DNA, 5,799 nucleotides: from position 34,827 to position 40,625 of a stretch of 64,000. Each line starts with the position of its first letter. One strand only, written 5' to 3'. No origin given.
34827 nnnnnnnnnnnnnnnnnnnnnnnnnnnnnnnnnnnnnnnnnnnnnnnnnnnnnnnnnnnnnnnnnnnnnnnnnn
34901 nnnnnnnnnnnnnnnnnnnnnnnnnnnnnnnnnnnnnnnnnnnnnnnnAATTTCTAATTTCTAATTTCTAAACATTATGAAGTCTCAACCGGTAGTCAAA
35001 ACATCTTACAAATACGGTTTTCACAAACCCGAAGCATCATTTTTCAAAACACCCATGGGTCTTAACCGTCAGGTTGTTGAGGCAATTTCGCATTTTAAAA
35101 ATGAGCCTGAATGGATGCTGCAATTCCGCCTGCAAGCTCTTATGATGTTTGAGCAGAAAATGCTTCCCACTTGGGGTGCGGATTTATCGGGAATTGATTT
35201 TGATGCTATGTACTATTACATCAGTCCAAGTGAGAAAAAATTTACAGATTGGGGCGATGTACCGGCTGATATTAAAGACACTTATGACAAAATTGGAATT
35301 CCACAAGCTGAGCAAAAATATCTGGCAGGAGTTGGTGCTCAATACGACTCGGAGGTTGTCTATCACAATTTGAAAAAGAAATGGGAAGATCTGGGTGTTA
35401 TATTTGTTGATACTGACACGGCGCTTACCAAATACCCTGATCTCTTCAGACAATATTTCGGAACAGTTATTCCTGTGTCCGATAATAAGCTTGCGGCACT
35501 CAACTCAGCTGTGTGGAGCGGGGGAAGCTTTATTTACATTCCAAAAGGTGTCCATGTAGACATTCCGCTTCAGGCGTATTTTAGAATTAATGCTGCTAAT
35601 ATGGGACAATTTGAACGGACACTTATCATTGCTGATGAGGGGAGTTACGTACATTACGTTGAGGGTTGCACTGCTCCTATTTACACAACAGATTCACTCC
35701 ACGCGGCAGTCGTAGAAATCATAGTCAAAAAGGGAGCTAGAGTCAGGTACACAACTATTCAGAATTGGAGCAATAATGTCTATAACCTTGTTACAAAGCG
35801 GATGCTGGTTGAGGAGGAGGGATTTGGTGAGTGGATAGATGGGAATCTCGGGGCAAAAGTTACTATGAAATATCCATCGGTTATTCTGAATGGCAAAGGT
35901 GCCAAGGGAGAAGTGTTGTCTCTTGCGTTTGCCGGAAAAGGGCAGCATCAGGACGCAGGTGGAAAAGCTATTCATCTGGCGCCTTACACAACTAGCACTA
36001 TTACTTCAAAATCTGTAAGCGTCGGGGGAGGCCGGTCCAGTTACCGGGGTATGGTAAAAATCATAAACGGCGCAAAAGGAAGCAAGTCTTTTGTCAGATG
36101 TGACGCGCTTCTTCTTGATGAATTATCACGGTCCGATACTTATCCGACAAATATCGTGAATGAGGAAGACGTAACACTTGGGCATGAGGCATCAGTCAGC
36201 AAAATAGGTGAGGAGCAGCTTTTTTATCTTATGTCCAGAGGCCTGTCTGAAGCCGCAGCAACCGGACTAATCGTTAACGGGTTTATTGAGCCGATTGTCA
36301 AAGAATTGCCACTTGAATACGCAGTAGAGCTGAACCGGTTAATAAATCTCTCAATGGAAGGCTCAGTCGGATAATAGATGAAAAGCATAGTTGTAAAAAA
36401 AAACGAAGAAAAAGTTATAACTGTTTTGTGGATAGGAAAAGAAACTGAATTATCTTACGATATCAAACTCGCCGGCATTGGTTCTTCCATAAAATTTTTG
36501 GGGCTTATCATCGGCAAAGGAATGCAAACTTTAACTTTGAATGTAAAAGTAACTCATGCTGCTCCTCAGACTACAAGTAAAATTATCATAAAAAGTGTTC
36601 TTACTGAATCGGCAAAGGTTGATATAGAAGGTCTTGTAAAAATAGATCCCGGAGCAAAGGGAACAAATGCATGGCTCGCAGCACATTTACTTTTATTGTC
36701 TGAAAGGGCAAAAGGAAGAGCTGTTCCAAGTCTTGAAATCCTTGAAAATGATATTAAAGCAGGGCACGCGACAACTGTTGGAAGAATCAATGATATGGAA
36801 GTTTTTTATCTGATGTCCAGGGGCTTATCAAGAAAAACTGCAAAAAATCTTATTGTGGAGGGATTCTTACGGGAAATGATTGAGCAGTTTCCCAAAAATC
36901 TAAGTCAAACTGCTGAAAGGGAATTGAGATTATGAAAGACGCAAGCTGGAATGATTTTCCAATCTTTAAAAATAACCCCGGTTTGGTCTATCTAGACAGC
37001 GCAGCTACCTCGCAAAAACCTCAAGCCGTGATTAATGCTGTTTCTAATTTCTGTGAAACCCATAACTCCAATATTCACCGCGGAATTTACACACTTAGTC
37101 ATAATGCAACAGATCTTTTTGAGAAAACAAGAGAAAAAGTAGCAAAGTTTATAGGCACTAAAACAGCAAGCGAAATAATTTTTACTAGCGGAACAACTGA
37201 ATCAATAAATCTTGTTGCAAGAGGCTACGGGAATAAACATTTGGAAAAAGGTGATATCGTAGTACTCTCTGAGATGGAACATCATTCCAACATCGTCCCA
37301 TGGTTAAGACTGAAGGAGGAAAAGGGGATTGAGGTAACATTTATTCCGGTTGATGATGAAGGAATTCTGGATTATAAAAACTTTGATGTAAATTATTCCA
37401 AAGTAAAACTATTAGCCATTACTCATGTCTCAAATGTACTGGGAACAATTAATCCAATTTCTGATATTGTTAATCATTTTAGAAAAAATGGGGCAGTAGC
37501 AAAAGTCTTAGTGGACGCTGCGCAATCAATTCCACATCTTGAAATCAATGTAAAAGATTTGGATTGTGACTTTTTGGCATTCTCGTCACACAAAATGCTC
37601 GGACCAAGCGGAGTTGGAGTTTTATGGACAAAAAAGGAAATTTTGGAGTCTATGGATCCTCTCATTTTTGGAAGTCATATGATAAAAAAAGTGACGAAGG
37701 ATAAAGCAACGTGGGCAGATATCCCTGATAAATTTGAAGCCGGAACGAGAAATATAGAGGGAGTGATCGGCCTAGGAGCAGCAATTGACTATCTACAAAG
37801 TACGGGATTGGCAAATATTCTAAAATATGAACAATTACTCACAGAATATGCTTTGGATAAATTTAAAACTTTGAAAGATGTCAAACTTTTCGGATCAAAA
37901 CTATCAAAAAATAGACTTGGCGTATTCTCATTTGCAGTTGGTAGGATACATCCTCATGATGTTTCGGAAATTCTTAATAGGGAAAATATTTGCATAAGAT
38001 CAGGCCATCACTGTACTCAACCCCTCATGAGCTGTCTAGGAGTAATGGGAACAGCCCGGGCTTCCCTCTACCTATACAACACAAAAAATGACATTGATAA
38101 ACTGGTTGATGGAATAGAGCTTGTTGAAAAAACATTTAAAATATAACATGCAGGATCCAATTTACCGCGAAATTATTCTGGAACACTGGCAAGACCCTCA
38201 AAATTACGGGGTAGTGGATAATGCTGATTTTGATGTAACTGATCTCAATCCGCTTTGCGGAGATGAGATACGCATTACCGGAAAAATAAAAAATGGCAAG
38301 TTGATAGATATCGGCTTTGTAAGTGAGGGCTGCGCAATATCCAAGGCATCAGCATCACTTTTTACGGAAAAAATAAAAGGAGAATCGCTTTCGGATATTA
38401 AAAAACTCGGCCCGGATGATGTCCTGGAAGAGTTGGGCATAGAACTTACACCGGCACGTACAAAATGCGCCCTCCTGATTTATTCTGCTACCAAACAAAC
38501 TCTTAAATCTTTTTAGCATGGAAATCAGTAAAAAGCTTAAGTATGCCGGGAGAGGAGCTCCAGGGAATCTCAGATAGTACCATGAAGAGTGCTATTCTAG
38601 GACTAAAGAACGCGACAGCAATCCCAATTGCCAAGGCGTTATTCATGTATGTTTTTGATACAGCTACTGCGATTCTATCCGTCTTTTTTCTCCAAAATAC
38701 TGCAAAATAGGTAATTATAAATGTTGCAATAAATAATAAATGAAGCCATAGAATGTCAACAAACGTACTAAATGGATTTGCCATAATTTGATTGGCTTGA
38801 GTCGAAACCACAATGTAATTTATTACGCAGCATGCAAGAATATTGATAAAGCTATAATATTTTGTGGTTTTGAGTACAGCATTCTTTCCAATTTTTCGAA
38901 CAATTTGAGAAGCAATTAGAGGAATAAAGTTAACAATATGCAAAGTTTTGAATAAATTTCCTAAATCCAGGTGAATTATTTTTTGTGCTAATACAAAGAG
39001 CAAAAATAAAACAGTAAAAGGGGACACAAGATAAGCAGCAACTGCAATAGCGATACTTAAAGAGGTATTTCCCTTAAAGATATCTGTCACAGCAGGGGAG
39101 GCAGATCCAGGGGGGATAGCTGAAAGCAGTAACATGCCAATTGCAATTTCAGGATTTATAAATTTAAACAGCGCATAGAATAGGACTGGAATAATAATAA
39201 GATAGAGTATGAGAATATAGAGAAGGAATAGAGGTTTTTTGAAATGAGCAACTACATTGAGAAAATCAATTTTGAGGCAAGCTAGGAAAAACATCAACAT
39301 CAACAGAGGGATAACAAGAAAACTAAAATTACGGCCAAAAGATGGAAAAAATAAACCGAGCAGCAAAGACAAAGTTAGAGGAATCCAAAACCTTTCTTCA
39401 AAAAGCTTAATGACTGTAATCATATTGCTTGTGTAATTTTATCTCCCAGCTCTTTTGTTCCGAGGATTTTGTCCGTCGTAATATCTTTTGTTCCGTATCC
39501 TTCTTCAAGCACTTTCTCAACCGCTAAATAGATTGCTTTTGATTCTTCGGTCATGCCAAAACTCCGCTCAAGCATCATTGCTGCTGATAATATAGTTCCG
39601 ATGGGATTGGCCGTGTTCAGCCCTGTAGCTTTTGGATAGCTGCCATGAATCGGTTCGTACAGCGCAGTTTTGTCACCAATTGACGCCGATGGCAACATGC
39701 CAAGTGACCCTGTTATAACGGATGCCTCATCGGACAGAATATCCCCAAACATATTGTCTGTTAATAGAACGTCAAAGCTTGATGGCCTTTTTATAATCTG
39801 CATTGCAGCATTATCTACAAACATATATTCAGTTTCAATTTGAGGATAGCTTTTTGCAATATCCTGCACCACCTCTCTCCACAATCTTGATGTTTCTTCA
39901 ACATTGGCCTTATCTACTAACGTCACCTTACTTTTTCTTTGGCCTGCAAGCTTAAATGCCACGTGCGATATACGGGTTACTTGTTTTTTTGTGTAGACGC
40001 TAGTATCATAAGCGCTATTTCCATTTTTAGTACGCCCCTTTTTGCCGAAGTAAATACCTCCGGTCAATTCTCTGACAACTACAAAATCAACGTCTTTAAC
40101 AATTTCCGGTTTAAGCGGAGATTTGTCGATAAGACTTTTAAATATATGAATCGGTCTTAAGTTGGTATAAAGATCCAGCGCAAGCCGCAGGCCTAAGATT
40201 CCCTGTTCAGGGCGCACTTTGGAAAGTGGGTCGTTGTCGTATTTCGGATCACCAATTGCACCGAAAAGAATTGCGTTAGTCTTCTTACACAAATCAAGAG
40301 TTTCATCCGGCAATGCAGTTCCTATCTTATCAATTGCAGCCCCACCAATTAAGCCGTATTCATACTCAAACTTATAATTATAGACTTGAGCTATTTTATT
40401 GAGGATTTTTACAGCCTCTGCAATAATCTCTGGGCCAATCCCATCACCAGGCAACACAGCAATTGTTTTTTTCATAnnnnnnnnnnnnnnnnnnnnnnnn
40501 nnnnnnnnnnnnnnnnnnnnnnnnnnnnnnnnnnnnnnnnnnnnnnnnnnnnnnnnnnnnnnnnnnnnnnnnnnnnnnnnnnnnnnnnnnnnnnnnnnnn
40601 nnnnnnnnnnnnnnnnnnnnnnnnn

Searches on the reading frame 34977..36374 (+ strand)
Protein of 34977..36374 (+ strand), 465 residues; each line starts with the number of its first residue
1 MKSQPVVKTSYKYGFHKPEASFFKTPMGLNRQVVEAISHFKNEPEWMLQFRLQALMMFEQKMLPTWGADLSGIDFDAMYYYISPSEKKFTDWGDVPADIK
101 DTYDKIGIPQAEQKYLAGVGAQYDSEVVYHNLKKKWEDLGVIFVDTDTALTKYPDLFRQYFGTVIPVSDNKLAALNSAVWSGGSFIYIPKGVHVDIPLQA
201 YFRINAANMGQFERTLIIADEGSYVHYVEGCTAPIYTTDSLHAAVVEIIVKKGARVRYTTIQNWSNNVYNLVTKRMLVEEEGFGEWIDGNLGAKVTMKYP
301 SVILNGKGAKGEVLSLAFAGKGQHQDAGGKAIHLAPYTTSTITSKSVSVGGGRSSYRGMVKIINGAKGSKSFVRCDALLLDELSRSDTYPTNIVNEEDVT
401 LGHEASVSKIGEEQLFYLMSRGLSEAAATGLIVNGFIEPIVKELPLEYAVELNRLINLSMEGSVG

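Call 28: search_protein_families(library=pfam, proteins=[window:34977-36374:+], max_evalue=0.0001)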
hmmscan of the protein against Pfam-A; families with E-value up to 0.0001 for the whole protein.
window:34977-36374:+ (465 aa): 2 families
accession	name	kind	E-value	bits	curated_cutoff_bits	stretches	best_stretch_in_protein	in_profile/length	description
PF01458.23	SUFBD_core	-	1.2e-84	283.9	27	1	202-436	1-232/232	SUF system FeS cluster assembly, SufBD core domain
PF19295.5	SufBD_N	-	1.4e-09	38.3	23.5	1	134-199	106-171/172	SufBD protein N-terminal region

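Call 92: list_cluster_members(proteins=[window:34977-36371:+, window:36932-38143:+, window:39420-40472:-, window:41088-42494:-, window:60583-62313:+, window:31472-32668:+, P0009, P0035, P0041, P0007])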
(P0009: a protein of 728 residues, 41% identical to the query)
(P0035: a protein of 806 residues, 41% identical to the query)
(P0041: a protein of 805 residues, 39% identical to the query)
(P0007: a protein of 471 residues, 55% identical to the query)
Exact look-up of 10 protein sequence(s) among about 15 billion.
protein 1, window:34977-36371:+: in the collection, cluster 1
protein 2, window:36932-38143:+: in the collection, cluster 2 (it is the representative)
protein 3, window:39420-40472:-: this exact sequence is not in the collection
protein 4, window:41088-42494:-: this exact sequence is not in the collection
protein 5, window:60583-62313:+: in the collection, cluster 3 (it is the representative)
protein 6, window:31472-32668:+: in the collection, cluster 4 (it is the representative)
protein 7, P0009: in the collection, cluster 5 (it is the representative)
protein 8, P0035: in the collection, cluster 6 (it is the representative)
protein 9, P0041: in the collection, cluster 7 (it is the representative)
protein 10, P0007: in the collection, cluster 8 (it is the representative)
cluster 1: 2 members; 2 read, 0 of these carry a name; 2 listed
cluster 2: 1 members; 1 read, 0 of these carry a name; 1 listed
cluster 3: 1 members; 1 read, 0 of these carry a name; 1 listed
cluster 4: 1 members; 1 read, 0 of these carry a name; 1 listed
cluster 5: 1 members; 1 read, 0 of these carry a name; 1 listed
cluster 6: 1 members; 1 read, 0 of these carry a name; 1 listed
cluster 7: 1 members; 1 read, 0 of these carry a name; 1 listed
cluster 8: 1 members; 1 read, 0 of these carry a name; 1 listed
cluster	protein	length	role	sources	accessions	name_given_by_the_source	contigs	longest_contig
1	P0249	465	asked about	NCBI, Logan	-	-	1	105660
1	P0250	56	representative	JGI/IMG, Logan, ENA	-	-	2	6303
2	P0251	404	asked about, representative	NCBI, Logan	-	-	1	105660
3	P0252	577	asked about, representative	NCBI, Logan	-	-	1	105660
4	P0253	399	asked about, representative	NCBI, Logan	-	-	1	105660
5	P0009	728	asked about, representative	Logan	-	-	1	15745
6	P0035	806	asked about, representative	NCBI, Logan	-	-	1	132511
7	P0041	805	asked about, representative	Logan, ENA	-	-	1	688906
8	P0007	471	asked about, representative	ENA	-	-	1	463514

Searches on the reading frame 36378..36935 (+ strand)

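Call 28: search_protein_families(library=pfam, proteins=[window:36378-36935:+], max_evalue=0.0001)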
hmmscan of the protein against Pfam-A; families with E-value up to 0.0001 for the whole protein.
window:36378-36935:+ (185 aa): 1 family
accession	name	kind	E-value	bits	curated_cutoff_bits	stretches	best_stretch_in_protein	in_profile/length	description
PF01458.23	SUFBD_core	-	1.1e-44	153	27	1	13-163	82-232/232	SUF system FeS cluster assembly, SufBD core domain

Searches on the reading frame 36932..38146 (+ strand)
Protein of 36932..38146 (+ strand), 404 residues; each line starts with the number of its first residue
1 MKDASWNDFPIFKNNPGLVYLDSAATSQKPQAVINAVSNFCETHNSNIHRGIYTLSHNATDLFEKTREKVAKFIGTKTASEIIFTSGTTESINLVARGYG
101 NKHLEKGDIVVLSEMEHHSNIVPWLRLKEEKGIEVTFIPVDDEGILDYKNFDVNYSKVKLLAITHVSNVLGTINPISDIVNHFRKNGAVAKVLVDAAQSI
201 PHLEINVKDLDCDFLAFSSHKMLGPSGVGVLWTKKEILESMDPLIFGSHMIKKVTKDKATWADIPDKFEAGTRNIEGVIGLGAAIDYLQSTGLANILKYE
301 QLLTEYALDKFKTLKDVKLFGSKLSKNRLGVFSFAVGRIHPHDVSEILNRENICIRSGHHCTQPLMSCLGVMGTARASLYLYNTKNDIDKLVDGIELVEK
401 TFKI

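Call 28: search_protein_families(library=pfam, proteins=[window:36932-38146:+], max_evalue=0.0001)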
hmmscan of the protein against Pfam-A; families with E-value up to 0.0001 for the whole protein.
window:36932-38146:+ (404 aa): 2 families
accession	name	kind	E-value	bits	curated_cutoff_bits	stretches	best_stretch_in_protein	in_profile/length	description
PF00266.25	Aminotran_5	-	3.8e-143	477.4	21.5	1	19-391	1-371/371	Aminotransferase class-V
PF00155.27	Aminotran_1_2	-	1.3e-05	25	19.7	1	60-181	41-170/361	Aminotransferase class I and II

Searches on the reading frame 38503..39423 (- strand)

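Call 28: search_protein_families(library=pfam, proteins=[window:38503-39423:-], max_evalue=0.0001)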
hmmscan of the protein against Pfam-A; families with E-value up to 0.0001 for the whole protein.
window:38503-39423:- (306 aa): 2 families
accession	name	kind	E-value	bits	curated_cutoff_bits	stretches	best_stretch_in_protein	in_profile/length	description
PF01758.21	SBF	-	2.1e-19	70.4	24.3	1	39-215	2-190/191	Sodium Bile acid symporter family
PF13593.11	SBF_like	-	3.9e-17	62.9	25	1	11-274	2-281/313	SBF-like CPA transporter family (DUF4137)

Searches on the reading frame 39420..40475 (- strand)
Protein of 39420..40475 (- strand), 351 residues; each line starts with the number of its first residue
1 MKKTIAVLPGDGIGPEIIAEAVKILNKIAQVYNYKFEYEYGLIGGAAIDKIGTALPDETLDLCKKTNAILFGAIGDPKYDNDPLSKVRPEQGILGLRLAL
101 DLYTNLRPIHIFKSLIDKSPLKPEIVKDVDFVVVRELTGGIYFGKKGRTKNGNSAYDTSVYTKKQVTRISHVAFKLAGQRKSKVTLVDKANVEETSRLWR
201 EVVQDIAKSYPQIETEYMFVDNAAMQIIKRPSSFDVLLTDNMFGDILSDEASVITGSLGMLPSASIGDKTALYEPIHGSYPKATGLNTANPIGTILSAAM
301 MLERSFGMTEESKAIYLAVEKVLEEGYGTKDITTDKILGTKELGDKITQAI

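Call 28: search_protein_families(library=pfam, proteins=[window:39420-40475:-], max_evalue=0.0001)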
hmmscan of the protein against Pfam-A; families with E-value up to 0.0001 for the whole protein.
window:39420-40475:- (351 aa): 1 family
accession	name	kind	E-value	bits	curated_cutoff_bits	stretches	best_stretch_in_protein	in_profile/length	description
PF00180.25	Iso_dh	-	4.3e-131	437.7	27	1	4-347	1-348/348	Isocitrate/isopropylmalate dehydrogenase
